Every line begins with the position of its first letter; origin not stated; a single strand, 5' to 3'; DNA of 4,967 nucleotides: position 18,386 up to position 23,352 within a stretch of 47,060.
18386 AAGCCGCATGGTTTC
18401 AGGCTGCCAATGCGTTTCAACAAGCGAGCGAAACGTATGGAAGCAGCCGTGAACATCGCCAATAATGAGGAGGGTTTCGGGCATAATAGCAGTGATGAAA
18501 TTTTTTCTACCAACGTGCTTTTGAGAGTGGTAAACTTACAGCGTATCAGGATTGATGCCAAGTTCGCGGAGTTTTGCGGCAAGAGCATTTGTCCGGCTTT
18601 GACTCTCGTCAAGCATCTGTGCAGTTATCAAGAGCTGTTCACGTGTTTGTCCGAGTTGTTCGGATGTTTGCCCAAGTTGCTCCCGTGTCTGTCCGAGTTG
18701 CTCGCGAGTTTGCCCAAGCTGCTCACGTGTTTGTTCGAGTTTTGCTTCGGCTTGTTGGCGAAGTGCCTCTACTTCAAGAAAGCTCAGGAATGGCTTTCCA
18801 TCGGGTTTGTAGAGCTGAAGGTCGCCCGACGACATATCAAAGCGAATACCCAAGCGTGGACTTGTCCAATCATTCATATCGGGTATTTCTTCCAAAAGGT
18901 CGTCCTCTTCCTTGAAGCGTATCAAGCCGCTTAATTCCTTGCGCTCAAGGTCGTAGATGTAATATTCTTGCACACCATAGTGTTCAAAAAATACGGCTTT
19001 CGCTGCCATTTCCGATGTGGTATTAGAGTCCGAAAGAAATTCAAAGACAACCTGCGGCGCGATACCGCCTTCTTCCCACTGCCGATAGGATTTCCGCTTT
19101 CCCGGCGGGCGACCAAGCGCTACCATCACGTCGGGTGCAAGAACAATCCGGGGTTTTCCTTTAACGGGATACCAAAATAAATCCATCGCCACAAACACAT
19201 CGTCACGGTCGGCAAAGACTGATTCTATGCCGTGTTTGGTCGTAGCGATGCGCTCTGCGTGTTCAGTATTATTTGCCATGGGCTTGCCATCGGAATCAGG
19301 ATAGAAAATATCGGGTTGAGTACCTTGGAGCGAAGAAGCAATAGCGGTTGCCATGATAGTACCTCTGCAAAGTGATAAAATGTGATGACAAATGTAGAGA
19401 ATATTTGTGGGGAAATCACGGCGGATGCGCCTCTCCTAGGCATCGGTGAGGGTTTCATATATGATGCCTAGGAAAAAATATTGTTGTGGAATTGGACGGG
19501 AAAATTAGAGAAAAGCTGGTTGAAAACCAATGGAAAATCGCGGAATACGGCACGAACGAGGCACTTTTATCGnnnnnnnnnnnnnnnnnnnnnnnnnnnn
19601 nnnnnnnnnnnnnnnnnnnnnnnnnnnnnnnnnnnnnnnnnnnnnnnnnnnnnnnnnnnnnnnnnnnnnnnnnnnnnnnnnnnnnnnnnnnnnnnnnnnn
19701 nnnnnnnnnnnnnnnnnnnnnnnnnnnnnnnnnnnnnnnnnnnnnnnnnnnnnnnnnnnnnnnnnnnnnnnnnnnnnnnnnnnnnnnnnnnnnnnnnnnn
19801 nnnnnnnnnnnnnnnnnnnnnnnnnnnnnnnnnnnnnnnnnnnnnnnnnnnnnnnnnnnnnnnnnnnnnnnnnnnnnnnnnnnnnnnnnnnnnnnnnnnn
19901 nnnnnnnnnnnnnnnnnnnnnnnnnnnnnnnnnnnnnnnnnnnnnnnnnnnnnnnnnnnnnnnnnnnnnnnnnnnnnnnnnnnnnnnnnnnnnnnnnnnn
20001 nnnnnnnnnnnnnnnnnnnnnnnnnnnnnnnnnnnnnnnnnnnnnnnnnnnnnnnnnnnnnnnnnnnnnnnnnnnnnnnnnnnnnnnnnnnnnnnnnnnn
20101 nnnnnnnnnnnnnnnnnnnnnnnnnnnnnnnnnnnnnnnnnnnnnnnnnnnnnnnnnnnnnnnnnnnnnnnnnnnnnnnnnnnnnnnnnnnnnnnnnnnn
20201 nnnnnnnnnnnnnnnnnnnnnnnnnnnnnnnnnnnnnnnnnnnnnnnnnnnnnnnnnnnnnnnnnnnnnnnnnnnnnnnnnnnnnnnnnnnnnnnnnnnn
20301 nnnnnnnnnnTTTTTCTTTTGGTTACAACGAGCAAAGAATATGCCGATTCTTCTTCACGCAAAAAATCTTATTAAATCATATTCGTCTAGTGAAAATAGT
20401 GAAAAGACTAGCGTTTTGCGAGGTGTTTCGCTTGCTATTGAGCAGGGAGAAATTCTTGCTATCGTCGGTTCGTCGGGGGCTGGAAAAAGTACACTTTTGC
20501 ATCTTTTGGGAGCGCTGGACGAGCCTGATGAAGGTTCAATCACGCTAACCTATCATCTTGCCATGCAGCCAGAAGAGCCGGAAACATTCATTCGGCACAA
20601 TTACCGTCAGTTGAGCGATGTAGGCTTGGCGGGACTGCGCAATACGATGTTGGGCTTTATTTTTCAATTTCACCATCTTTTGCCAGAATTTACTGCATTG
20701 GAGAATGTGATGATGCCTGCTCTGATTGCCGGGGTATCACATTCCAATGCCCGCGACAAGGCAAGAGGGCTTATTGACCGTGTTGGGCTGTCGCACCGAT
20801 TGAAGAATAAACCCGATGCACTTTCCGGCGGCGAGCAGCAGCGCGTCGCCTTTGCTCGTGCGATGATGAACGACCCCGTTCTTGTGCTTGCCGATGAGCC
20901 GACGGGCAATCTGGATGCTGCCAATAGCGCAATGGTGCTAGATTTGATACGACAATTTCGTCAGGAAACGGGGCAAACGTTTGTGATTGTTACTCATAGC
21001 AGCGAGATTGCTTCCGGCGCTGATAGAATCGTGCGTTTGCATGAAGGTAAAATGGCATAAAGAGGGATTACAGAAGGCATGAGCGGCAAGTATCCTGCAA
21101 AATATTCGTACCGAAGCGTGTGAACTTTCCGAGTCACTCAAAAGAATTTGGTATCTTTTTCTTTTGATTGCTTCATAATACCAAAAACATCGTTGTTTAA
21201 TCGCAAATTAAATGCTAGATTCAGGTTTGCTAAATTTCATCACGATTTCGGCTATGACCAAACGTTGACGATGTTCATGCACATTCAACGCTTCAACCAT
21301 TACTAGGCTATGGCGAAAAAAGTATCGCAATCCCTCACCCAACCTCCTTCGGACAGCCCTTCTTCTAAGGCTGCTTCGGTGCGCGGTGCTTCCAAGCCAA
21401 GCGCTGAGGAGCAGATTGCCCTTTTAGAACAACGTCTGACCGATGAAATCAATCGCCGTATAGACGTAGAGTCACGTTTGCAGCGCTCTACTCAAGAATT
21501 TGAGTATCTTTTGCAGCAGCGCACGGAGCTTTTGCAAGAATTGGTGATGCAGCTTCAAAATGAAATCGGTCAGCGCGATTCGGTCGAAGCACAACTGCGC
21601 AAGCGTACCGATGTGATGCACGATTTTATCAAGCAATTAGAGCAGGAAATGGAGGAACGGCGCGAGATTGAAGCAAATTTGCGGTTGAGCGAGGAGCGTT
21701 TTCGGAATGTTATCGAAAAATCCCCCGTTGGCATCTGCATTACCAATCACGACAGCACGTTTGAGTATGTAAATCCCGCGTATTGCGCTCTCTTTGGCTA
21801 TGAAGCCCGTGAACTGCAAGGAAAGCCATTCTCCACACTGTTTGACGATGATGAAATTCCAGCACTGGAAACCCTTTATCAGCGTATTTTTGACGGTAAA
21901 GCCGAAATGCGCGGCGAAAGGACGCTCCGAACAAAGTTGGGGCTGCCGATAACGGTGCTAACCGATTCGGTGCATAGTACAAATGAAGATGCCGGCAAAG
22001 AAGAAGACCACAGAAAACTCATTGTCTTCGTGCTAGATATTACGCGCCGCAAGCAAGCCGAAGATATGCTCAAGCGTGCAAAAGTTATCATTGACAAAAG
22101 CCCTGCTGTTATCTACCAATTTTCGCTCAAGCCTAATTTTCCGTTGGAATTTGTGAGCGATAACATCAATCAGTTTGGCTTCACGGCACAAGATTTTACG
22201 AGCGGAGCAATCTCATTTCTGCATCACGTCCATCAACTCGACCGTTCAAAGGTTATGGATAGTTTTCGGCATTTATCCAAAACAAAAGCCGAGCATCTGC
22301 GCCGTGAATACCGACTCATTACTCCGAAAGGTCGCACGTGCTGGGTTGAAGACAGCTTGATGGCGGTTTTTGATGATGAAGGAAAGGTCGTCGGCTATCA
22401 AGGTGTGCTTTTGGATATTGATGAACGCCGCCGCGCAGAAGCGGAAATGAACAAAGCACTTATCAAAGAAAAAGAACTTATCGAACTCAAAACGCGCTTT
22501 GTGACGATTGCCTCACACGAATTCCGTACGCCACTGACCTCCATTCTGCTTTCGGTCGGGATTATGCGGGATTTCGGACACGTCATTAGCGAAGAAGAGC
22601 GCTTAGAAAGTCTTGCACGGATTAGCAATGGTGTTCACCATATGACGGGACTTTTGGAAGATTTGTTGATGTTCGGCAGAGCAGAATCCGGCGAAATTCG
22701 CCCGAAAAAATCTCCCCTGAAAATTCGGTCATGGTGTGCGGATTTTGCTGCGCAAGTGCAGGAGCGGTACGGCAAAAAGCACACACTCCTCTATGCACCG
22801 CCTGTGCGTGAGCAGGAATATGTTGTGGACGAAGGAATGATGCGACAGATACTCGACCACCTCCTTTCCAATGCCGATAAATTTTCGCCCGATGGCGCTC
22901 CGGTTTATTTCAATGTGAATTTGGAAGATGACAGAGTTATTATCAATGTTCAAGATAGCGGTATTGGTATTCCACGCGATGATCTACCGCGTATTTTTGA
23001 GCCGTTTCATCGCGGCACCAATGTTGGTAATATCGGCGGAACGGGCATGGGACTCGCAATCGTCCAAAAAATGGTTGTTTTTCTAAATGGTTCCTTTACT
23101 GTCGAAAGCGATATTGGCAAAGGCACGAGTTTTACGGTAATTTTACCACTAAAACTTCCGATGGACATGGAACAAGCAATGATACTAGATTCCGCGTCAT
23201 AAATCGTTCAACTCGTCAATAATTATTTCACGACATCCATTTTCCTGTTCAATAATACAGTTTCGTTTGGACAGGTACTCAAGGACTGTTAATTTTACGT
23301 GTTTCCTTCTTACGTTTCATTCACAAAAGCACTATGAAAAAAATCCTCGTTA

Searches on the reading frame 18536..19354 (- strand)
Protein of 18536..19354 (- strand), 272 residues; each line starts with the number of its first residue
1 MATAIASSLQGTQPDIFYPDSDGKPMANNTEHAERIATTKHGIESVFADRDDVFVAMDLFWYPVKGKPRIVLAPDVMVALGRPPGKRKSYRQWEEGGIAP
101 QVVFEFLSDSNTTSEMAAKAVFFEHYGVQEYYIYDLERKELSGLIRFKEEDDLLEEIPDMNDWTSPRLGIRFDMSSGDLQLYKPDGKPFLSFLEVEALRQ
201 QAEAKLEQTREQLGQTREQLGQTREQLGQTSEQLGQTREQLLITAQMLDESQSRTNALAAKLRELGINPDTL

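Call 19: search_protein_families(library=pfam, proteins=[window:18536-19354:-], max_evalue=0.01)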
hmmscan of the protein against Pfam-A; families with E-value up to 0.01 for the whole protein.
window:18536-19354:- (272 aa): 3 families
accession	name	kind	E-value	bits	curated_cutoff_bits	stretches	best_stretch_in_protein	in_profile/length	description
PF05685.18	Uma2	-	4.6e-12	46.2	27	1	42-145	42-140/172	Putative restriction endonuclease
PF02321.23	OEP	-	0.002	18.4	22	1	188-257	73-139/187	Outer membrane efflux protein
PF10186.14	ATG14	-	0.0069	16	33.2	1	195-254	67-126/347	Vacuolar sorting 38 and autophagy-related subunit 14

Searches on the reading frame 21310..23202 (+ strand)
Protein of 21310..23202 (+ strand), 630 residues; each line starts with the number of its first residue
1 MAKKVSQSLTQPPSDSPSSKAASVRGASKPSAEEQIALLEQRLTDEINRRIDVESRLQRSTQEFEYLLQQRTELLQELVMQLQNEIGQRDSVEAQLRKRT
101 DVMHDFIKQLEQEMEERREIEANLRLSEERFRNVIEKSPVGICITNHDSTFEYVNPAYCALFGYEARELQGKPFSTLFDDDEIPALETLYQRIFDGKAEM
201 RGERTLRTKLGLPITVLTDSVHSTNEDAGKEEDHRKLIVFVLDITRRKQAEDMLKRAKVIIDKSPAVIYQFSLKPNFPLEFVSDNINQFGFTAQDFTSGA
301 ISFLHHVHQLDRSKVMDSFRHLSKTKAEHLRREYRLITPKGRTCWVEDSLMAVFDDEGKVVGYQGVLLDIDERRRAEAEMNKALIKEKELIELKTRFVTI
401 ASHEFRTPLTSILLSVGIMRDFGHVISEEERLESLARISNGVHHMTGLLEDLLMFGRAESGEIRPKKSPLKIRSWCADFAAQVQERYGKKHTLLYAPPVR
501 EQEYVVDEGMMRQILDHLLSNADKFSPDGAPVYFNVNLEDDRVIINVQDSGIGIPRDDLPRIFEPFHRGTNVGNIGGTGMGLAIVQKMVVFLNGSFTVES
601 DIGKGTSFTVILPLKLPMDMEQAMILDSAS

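Call 19: search_protein_families(library=pfam, proteins=[window:21310-23202:+], max_evalue=0.01)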
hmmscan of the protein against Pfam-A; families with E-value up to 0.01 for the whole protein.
window:21310-23202:+ (630 aa): 8 families
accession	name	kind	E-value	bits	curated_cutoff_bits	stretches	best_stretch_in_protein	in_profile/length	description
PF02518.31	HATPase_c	-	8.4e-28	97.5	26.4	1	507-615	2-110/111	Histidine kinase-, DNA gyrase B-, and HSP90-like ATPase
PF08447.18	PAS_3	-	7.2e-23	81.1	25.6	2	281-366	3-88/89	PAS fold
PF13426.13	PAS_9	-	2e-18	67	27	2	139-245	1-102/103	PAS domain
PF08448.16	PAS_4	-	9.6e-18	64.9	23.1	2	136-248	2-109/110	PAS fold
PF00989.32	PAS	-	7.7e-17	61.8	22.6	1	129-227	1-100/113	PAS fold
PF00512.31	HisKA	-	6.6e-13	48.9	26.9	1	394-461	2-66/66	His Kinase A (phospho-acceptor) domain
PF13188.13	PAS_8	-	2.5e-11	43.5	21.8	1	129-185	1-54/65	PAS domain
PF12860.13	PAS_7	-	0.0047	17.5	27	0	139-178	5-45/115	PAS fold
